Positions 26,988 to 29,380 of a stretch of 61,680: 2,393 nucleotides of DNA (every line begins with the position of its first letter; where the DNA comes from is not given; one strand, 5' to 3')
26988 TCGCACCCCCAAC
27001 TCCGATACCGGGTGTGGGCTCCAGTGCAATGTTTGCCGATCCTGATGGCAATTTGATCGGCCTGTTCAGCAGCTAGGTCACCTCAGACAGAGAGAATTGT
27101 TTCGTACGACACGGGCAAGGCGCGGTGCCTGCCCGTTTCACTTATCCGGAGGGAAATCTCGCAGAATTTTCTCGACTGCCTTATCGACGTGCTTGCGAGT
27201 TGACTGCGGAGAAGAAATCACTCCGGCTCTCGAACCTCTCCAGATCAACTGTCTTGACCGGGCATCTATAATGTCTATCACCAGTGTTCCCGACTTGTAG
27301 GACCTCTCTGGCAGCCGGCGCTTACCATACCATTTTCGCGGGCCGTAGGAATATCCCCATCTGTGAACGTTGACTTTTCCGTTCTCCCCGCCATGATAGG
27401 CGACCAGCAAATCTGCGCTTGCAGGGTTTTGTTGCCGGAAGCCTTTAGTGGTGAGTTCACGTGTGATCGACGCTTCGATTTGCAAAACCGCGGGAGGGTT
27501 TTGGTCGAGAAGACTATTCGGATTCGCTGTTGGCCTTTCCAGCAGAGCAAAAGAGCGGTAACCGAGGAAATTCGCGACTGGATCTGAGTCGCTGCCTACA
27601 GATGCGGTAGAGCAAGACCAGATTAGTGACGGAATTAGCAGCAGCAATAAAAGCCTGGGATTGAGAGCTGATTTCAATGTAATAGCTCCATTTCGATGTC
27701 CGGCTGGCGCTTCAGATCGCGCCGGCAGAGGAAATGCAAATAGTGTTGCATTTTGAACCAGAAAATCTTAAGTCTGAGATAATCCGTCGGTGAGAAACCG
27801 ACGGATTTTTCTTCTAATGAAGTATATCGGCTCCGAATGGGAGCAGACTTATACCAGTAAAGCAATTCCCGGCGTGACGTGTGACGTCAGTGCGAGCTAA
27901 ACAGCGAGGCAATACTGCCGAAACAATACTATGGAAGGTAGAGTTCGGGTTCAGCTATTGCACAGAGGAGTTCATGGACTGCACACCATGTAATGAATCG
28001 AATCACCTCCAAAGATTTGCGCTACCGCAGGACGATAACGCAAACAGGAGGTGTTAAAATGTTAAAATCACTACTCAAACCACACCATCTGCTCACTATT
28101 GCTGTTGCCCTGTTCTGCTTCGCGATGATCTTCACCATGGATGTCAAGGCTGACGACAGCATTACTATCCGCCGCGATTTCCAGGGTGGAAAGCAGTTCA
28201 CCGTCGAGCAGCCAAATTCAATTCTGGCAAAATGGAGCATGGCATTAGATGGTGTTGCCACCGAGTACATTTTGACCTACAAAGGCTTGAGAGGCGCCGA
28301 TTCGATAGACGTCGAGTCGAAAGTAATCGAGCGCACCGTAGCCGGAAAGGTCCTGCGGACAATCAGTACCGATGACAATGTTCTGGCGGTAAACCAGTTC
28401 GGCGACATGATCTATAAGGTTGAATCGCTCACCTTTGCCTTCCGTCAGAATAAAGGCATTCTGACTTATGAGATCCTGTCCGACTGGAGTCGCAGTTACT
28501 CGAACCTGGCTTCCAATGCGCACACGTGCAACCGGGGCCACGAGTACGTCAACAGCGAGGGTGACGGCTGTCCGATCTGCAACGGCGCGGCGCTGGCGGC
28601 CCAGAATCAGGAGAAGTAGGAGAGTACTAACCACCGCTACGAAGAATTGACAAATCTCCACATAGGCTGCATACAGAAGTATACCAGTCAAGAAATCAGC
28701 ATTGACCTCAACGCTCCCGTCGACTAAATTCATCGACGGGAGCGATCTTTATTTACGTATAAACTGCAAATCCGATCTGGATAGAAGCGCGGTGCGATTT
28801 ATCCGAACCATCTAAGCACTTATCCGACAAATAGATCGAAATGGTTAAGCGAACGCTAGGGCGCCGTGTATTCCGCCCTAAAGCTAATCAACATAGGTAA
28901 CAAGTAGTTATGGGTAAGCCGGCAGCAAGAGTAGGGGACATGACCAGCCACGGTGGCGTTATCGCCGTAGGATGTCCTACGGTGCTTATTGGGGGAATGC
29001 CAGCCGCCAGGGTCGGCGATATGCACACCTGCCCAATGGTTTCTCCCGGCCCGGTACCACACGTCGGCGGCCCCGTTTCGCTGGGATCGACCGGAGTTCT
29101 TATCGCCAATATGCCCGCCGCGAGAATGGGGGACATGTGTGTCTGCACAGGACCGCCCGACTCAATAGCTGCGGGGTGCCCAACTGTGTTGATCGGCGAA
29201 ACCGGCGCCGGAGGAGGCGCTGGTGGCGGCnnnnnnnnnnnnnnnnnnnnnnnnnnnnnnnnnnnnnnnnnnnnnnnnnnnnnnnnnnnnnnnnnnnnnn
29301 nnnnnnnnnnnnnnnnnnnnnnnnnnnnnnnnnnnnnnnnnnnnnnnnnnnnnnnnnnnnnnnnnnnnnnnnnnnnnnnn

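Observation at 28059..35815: Orphan PAAR island with no contractile-machine genes in 61 kb: PAAR-extension, leaderless 1121-aa protein, propeller, lipoprotein, Eag-like chaperone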

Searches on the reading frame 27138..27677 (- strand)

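Call 7: search_protein_families(library=pfam, proteins=[window:27138-27677:-], max_evalue=0.001)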
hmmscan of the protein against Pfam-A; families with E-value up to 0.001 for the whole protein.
window:27138-27677:- (179 aa): 1 family
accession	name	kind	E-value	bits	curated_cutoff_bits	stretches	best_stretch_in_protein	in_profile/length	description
PF13590.11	DUF4136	-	4e-32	112.2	32.8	1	28-177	2-152/152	Domain of unknown function (DUF4136)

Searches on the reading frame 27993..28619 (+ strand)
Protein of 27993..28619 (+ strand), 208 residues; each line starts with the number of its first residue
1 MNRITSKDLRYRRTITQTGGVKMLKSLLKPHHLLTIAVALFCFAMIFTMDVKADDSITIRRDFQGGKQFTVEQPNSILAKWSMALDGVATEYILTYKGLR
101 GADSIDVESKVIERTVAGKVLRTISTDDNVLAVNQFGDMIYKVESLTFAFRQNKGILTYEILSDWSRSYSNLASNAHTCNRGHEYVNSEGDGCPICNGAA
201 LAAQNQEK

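Call 3: search_protein_families(library=pfam, proteins=[window:27993-28619:+], max_evalue=0.1)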
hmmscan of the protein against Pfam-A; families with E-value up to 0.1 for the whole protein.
window:27993-28619:+ (208 aa): 0 families
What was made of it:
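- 27993..28619 (+): Small secreted protein ('up189'). The probable start is M23 at 28059. It has a signal peptide and a C-terminal C-x2-GH...CPxC zinc-knuckle-like motif. Function unknown. It has no Pfam match (call 3).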

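Call 4: search_protein_families(library=ncbifam, proteins=[window:27993-28619:+], max_evalue=0.1)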
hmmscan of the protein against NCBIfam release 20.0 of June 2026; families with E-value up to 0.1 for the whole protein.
window:27993-28619:+ (208 aa): 1 family
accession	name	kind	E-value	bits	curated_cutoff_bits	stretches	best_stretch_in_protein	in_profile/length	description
NF005841.0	PRK07758.1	equivalog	0.037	14.3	115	0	176-197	7-29/95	hypothetical protein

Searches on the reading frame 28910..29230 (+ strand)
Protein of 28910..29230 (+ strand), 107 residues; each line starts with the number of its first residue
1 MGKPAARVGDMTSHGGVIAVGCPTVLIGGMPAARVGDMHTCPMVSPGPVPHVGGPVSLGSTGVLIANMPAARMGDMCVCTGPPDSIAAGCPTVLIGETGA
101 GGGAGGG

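Call 62: search_solved_structures(query=window:28910-29230:+, max_evalue=0.01, show_alignments=2)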
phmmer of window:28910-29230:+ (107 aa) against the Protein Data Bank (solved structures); distinct sequences matched with E-value up to 0.01: 5.
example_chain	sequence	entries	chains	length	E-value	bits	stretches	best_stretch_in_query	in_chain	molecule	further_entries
9rce_c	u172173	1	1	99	2.6e-24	88.9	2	32-96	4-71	SalCis10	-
8gra_J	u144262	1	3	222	5.7e-13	52.4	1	38-95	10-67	Type VI secretion system spike protein Paar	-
4jiw_D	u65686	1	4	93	3.1e-07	33.8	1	16-82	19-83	Putative uncharacterized protein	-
4jiv_D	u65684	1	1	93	7.8e-07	32.6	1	12-47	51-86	Putative uncharacterized protein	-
7pq5_L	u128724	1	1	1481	0.0017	21.8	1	14-97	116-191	Tre23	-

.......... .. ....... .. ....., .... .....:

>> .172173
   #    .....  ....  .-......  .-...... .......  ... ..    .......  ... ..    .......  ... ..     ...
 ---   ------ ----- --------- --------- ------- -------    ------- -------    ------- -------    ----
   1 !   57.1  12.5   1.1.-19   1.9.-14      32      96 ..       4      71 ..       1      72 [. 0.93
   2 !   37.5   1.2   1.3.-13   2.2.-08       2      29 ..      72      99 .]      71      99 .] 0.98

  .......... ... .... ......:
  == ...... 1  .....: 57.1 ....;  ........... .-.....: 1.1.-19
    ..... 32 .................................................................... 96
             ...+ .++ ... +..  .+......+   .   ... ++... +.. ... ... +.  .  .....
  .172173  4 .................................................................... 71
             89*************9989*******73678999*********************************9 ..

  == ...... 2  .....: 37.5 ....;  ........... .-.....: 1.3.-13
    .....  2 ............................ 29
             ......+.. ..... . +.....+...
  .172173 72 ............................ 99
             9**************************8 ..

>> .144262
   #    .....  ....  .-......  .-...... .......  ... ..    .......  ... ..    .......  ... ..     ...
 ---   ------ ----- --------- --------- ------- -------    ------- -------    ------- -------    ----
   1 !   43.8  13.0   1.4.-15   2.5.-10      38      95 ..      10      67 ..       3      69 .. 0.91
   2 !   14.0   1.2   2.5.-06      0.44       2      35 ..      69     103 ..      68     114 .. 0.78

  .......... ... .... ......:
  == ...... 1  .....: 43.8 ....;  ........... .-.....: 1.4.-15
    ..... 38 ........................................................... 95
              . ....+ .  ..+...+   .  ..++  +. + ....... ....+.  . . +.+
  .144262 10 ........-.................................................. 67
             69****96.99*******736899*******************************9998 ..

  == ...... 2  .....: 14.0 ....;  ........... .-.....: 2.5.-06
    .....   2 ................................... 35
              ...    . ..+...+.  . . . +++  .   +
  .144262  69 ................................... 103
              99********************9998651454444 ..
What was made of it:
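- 28910..30016 (+): PAAR spike-tip protein. PAAR cone at aa 1-97 (28910-29200), disordered Gly/Ser linker at aa 100-138 (29207-29323), and three beta-sandwich domains at aa 143-360 (29336-29989) that probably serve as the cargo adaptor. PDB matches: SalCis10 at 2.6e-24 and a T6SS PAAR (8gra) at 5.7e-13 (call 62).
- On PAAR spike-tip proteins (PF05488): PDB PAAR and Cis10 matches (call 62).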
